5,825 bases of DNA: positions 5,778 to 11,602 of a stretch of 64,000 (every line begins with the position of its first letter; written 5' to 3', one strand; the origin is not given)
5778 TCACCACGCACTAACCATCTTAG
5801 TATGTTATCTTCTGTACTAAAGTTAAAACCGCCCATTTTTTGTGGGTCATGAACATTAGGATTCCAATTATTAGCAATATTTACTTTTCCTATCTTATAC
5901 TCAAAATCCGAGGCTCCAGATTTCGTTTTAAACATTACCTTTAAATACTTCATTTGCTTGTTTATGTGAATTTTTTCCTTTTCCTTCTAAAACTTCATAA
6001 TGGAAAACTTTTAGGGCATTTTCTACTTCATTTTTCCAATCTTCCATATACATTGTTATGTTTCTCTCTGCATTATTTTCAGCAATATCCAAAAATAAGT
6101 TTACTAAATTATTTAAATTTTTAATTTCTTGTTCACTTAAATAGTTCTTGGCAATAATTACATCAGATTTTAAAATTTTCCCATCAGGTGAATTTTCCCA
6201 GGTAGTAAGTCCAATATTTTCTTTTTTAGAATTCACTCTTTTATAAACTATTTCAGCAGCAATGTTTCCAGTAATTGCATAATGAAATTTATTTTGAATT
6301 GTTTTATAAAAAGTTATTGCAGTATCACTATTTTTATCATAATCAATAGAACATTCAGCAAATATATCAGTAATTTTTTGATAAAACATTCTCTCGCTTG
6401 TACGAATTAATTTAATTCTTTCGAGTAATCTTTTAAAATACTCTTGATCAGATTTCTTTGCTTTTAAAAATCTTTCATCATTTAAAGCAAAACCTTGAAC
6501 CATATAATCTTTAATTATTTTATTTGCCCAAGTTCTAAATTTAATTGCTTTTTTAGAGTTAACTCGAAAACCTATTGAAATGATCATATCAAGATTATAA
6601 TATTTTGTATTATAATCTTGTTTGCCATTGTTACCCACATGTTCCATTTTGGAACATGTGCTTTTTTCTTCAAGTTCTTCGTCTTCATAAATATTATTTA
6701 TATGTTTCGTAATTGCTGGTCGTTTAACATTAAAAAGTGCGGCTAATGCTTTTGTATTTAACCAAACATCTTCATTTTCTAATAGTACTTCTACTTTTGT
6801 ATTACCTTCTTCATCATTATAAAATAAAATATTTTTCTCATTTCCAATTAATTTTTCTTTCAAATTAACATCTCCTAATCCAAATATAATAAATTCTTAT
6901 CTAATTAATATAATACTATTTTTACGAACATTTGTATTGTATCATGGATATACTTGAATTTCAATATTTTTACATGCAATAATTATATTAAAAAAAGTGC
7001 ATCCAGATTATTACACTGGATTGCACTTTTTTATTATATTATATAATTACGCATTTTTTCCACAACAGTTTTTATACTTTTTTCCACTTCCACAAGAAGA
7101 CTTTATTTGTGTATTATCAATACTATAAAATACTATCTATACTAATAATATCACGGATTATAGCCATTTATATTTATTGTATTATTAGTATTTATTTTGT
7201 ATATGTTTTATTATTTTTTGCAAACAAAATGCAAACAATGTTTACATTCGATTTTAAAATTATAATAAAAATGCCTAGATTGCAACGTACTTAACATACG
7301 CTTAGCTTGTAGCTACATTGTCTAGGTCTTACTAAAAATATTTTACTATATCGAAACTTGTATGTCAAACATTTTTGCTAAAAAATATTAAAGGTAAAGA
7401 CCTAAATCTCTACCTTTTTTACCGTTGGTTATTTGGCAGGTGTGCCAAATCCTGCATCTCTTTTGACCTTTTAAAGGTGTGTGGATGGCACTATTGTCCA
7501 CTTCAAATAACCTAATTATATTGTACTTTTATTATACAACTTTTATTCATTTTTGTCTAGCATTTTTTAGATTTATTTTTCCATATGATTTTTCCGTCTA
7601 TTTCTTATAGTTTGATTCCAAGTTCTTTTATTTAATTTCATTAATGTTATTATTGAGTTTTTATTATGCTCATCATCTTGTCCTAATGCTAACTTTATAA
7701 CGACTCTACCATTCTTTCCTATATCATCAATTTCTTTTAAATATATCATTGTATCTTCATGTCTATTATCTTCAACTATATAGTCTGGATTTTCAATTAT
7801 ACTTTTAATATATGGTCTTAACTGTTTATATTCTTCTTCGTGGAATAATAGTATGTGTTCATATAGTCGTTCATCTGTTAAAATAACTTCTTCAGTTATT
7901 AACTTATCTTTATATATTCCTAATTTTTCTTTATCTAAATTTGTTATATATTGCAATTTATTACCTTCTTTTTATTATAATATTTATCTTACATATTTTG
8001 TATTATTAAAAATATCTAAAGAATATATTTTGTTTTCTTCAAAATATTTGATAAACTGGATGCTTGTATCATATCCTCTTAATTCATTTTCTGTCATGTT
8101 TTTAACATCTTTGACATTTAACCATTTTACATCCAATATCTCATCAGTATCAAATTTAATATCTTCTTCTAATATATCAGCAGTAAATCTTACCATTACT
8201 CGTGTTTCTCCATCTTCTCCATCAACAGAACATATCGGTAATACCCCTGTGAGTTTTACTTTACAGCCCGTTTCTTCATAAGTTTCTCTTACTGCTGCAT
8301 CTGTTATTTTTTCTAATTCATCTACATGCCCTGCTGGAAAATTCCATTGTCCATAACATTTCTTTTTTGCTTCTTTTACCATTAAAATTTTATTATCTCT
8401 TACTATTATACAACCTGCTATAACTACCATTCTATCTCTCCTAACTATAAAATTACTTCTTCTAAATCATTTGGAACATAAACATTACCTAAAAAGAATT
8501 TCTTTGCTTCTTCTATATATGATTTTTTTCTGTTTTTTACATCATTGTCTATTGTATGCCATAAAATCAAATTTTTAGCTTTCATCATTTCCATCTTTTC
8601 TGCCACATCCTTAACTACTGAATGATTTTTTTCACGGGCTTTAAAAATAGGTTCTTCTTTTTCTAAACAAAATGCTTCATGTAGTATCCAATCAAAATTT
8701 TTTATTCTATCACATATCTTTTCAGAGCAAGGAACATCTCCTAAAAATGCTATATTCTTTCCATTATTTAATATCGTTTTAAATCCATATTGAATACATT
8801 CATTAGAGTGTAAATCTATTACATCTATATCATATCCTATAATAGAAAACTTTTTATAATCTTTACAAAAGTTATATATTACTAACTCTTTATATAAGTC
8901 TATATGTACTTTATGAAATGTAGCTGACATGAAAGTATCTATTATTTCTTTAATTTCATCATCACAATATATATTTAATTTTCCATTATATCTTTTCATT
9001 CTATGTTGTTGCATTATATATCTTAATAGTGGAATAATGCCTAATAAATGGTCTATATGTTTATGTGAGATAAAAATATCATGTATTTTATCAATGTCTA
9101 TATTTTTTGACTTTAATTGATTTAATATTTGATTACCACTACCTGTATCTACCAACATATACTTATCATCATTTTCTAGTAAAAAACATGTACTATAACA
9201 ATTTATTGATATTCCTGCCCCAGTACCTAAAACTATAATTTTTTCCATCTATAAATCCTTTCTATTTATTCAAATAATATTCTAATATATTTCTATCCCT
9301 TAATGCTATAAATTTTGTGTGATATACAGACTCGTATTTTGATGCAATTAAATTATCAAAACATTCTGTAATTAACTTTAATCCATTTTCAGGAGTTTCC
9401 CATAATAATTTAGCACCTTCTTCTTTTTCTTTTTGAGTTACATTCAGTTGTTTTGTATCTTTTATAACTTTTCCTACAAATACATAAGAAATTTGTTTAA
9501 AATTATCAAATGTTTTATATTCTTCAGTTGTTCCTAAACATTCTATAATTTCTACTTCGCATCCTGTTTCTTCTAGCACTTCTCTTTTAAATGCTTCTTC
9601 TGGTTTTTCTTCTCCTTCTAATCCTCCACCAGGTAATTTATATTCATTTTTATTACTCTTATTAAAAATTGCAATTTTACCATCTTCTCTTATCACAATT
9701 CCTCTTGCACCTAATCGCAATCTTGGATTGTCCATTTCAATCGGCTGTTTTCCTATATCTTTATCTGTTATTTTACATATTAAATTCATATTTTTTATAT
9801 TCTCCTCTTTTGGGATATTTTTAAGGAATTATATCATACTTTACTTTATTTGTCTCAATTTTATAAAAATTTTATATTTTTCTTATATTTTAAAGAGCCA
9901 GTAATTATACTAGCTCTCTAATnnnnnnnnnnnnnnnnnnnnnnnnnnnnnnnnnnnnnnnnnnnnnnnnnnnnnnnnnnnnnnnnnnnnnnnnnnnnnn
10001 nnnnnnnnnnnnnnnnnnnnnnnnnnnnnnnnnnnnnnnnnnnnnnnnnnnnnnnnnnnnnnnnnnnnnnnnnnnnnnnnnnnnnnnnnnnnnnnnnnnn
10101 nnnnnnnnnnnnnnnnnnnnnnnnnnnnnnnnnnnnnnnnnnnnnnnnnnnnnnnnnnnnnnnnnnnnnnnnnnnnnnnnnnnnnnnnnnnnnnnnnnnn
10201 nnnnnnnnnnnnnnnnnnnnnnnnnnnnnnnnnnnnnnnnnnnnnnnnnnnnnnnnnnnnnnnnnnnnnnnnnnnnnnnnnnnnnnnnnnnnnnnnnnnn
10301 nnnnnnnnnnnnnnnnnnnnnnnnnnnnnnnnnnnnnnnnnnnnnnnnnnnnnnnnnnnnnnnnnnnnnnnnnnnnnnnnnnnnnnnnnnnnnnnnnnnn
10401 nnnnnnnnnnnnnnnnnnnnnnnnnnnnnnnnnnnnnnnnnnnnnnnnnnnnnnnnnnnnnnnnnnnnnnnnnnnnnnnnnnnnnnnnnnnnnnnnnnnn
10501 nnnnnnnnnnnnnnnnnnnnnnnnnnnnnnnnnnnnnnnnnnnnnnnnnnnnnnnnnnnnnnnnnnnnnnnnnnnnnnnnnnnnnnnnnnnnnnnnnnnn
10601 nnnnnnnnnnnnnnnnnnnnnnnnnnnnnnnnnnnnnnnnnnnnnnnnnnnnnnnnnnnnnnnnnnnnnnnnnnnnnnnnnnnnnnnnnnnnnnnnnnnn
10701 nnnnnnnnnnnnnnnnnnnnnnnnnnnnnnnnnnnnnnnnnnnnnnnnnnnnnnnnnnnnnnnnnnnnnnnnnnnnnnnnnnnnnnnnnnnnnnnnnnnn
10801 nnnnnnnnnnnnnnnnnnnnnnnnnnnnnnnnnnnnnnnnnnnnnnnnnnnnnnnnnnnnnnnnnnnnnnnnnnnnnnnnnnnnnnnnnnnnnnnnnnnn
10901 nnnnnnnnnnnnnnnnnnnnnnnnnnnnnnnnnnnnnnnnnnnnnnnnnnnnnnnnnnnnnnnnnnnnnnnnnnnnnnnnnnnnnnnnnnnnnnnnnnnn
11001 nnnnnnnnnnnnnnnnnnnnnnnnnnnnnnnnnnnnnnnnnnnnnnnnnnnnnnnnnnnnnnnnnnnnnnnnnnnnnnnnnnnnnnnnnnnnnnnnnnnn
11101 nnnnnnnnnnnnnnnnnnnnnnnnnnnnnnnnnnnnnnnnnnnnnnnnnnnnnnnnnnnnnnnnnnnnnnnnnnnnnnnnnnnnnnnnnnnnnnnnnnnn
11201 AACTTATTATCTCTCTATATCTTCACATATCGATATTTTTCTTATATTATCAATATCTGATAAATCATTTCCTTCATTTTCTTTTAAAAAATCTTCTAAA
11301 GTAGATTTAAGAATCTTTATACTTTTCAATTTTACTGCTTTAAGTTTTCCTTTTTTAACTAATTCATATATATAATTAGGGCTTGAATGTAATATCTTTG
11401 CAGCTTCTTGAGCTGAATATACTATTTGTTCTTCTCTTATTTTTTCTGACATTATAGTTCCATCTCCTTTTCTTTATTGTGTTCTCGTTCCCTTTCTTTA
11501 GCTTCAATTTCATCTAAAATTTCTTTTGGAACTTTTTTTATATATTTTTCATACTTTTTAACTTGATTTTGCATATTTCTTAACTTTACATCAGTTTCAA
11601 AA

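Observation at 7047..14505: Genomic island integrated into the 3' end of secA, with the SecA zinc-finger tail duplicated at both ends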

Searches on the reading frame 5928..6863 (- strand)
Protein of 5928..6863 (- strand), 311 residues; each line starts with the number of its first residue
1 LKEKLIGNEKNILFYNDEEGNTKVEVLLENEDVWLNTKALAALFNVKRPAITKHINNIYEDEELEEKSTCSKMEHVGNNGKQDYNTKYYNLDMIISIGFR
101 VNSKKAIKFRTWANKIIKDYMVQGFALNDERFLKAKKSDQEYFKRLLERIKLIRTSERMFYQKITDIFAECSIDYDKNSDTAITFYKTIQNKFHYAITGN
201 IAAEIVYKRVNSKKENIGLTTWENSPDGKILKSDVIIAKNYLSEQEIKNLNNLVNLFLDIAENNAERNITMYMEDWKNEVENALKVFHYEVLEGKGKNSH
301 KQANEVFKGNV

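Call 6: search_protein_families(library=pfam, proteins=[window:5928-6863:-], max_evalue=0.01)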
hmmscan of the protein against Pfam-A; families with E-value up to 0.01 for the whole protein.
window:5928-6863:- (311 aa): 2 families
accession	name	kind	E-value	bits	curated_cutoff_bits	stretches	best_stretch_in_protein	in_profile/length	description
PF13310.11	Virulence_RhuM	-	3.1e-94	315.4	33.7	1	68-306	1-236/252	Virulence protein RhuM family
PF02498.22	Bro-N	-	5.4e-06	27.4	25.6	1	24-115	2-92/96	BRO family, N-terminal domain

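Call 8: find_encoding_contigs(protein=window:5928-6863:-, flank=10000, max_places=10)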
Protein window:5928-6863:- (311 aa): 10 contigs read that carry it; 4 places shown.
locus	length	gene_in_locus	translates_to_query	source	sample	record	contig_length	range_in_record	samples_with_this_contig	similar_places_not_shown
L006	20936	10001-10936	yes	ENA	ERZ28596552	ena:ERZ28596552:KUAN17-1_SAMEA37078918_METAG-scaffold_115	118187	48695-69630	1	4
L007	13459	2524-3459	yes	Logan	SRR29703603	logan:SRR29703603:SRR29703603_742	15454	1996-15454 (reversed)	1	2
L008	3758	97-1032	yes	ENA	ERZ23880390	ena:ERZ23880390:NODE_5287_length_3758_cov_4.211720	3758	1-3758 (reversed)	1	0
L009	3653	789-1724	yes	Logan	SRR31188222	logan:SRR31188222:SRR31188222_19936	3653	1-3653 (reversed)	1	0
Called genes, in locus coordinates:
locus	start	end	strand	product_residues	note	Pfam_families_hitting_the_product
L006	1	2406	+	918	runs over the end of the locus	PF07517:SecA_DEAD, PF00270:DEAD (weak), PF01043:SecA_PP_bind, PF21090:P-loop_SecA, PF07516:SecA_SW, PF02810:SEC-C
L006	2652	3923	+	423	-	PF14659:Phage_int_SAM_3, PF00589:Phage_integrase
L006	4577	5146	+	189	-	PF13481:AAA_25, PF03796:DnaB_C (faint)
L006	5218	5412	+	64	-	-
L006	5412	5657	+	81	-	PF12728:HTH_17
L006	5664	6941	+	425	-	PF14659:Phage_int_SAM_3, PF00589:Phage_integrase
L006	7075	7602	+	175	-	PF00293:NUDIX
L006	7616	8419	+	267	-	PF23023:Anti-Pycsar_Apyc1, PF00753:Lactamase_B, PF12706:Lactamase_B_2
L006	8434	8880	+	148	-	PF00293:NUDIX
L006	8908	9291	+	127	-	PF18810:PBECR2, PF18812:PBECR3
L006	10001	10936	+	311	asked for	PF02498:Bro-N (weak), PF13310:Virulence_RhuM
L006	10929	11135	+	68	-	-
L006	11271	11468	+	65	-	-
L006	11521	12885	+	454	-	PF09903:DUF2130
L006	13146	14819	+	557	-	PF00664:ABC_membrane, PF00005:ABC_tran, PF02463:SMC_N (weak)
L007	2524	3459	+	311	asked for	PF02498:Bro-N (weak), PF13310:Virulence_RhuM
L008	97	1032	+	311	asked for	PF02498:Bro-N (weak), PF13310:Virulence_RhuM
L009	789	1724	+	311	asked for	PF02498:Bro-N (weak), PF13310:Virulence_RhuM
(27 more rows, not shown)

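Call 29: search_protein_families(library=padloc, proteins=[window:5928-6863:-], max_evalue=0.01)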
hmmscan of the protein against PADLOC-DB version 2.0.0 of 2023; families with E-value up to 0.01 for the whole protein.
window:5928-6863:- (311 aa): 37 families (the best 25 are shown)
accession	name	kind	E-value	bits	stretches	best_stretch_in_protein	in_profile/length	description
PDLC04851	PDC-S05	-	7.6e-123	407.9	1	1-306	1-307/342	-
PDLC04868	PDC-S05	-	3.8e-122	405.6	1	8-305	4-303/335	-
PDLC04853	PDC-S05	-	7.5e-122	404.7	1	8-306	4-298/336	-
PDLC04871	PDC-S05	-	1e-113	378.7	1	9-305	130-428/468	-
PDLC04852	PDC-S05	-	4.1e-108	359.3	1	7-306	8-304/346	-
PDLC04843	PDC-S05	-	9.5e-103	341.9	1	8-305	4-294/330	-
PDLC04864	PDC-S05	-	3.9e-85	283.5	1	65-306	2-239/277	-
PDLC04870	PDC-S05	-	4.2e-79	262.9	1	7-212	6-209/214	-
PDLC04876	PDC-S05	-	6.7e-63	209.6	1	3-170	3-170/174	-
PDLC04858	PDC-S05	-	3.3e-51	170.6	1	9-137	4-131/138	-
PDLC04854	PDC-S05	-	7.5e-51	170.8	1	9-152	3-151/212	-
PDLC04965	PDC-S23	-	1.5e-50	170.4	1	9-149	4-139/327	-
PDLC04872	PDC-S05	-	2.1e-49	165.2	1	9-146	4-143/152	-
PDLC04964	PDC-S23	-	9.8e-49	164.3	1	9-149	3-144/331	-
PDLC04879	PDC-S05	-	7.5e-46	154.9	1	8-254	3-243/285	-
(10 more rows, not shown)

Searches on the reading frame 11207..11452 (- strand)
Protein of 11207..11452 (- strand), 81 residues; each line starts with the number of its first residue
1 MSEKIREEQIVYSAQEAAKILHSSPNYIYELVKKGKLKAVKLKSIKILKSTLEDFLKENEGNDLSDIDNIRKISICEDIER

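Call 6: search_protein_families(library=pfam, proteins=[window:11207-11452:-], max_evalue=0.01)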
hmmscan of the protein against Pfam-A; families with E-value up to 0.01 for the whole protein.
window:11207-11452:- (81 aa): 1 family
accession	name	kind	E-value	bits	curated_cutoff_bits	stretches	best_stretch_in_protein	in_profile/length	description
PF12728.13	HTH_17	-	6.2e-12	46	27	1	11-59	1-50/51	Helix-turn-helix domain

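Call 29: search_protein_families(library=padloc, proteins=[window:11207-11452:-], max_evalue=0.01)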
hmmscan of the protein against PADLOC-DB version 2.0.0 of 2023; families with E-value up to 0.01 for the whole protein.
window:11207-11452:- (81 aa): 1 family
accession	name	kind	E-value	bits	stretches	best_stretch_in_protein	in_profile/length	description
PDLC04133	mad1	-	0.0033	15.7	1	12-41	6-35/60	mads_1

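Call 53: search_protein_families(library=ncbifam, proteins=[window:11207-11452:-], max_evalue=0.001)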
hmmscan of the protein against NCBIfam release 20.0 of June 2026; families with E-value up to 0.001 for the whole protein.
window:11207-11452:- (81 aa): 2 families
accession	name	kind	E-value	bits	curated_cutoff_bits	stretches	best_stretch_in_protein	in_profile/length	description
TIGR01764.1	excise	domain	8.2e-07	29.3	28.8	1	12-57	2-48/49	excisionase family DNA-binding protein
NF040990.2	MamR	equivalog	0.00017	21.8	100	1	2-56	35-89/91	magnetosome protein MamR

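Call 54: search_protein_families(library=phrogs, proteins=[window:11207-11452:-], max_evalue=0.00001)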
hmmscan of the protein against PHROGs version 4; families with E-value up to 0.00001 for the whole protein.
window:11207-11452:- (81 aa): 2 families
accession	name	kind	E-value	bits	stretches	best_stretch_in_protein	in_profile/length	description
phrog_66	-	integration and excision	4e-07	31.1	1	5-72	87-156/412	excisionase and transcriptional regulator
phrog_1877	-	DNA, RNA and nucleotide metabolism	1.3e-06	29.3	1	12-67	61-117/129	DNA binding protein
